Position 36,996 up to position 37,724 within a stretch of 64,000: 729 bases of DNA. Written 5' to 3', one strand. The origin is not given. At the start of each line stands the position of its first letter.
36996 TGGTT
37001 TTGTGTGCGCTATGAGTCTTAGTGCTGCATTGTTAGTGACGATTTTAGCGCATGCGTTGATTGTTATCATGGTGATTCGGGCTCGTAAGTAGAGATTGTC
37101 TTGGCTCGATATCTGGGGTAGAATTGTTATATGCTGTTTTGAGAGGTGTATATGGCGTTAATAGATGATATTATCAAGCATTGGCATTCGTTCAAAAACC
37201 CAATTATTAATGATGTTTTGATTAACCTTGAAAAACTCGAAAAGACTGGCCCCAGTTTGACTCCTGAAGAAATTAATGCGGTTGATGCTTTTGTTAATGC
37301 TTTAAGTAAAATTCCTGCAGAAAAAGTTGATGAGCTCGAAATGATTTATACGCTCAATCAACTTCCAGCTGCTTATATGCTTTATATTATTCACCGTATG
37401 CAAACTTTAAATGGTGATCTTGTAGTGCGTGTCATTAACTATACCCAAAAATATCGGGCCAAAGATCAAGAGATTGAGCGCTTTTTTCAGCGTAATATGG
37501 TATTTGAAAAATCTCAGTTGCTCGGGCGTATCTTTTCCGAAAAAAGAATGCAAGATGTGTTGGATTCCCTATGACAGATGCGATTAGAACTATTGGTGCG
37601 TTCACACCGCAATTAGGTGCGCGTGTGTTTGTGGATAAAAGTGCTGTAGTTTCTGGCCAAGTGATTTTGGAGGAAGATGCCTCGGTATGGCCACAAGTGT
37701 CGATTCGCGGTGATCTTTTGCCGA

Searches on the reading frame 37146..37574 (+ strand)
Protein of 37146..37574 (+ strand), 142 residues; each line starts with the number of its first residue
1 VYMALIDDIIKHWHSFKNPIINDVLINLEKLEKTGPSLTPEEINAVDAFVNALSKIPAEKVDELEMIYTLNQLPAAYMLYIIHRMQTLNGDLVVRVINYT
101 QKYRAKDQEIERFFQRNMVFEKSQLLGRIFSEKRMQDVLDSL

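Call 12: search_protein_families(library=pfam, proteins=[window:37146-37574:+])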
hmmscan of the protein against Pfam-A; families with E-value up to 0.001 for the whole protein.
window:37146-37574:+ (142 aa): 1 family
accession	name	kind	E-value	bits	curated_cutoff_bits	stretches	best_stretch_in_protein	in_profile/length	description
PF23130.1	IcmW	-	2.8e-21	76.6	27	1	9-142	7-142/144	IcmW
